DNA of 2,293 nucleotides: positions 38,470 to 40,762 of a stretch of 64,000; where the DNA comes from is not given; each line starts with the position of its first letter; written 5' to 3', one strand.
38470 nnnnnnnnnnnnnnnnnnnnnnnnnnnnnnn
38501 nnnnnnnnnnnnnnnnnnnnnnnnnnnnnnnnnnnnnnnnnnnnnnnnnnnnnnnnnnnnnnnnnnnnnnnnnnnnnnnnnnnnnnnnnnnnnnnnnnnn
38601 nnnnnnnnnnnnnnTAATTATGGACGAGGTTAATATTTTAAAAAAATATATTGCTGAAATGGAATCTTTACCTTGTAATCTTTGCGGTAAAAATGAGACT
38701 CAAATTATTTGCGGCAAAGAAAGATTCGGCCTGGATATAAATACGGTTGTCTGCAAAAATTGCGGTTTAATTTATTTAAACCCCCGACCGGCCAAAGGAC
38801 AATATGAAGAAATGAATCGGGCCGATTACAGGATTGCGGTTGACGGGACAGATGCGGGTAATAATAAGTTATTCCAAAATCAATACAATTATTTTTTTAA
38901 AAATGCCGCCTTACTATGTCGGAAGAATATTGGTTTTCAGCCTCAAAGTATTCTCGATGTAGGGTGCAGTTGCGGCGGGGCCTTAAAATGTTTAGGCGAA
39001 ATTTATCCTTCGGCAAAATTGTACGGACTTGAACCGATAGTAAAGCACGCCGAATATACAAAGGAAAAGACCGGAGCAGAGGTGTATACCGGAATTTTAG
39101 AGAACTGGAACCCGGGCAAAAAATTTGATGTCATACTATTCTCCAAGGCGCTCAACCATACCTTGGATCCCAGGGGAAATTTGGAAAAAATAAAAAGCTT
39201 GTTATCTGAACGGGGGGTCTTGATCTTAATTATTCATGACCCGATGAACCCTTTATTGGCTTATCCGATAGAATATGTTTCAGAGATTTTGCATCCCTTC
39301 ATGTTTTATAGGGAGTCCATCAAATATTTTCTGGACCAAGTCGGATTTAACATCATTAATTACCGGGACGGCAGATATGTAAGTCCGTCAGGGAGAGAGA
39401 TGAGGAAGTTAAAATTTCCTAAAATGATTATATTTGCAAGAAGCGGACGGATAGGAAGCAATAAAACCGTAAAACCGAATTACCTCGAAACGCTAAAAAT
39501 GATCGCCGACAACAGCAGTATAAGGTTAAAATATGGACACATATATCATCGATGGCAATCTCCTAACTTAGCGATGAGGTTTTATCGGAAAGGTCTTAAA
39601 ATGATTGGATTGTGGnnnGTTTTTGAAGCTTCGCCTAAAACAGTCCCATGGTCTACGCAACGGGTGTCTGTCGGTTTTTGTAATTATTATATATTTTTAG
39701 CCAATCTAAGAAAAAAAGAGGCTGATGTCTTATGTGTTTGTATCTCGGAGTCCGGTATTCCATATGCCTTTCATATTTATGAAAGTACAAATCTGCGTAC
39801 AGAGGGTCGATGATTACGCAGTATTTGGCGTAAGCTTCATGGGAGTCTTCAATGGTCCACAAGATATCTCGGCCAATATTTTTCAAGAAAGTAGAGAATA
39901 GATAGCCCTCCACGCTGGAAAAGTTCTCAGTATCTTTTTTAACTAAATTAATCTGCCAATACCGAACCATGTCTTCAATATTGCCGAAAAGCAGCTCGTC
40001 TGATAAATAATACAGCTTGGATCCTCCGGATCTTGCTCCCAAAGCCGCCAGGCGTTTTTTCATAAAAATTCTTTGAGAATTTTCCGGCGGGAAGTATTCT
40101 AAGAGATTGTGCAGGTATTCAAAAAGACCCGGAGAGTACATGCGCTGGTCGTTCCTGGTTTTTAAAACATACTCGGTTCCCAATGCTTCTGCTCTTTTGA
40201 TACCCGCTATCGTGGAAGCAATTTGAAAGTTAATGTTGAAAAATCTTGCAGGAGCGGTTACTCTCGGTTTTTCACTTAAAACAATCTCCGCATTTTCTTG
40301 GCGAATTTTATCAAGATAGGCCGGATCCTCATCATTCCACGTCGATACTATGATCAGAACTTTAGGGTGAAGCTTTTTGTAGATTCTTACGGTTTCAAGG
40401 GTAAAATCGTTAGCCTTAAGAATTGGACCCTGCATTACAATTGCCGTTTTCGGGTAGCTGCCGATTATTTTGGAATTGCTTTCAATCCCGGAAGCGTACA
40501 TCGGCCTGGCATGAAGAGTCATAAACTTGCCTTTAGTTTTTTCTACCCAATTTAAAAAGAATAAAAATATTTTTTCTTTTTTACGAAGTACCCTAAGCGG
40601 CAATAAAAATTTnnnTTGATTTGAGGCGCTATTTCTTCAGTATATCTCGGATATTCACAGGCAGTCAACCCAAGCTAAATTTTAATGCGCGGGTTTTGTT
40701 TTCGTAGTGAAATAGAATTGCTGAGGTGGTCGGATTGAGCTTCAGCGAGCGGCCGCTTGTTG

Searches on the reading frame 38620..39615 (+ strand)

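Call 36: search_protein_families(library=pfam, proteins=[window:38620-39615:+], max_evalue=0.001)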
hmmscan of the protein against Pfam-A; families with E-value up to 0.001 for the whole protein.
window:38620-39615:+ (332 aa): 5 families
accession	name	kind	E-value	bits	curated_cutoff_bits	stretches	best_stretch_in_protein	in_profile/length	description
PF13489.12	Methyltransf_23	-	1.6e-12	47.9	27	1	105-246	20-162/164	Methyltransferase domain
PF13847.12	Methyltransf_31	-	7.1e-07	29.5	27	1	110-212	6-118/145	Methyltransferase domain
PF08242.18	Methyltransf_12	-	1e-06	29.8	30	1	112-201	1-98/98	Methyltransferase domain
PF08241.18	Methyltransf_11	-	4.7e-06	27.6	21.2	1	112-203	1-95/95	Methyltransferase domain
PF13649.12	Methyltransf_25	-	1.2e-05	26.3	27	1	111-199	1-97/97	Methyltransferase domain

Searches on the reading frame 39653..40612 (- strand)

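Call 36: search_protein_families(library=pfam, proteins=[window:39653-40612:-], max_evalue=0.001)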
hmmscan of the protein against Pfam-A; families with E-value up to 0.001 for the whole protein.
window:39653-40612:- (319 aa): 1 family
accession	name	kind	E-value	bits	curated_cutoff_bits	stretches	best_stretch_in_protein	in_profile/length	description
PF07507.16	WavE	-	1.4e-16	61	27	1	58-227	3-178/305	WavE lipopolysaccharide synthesis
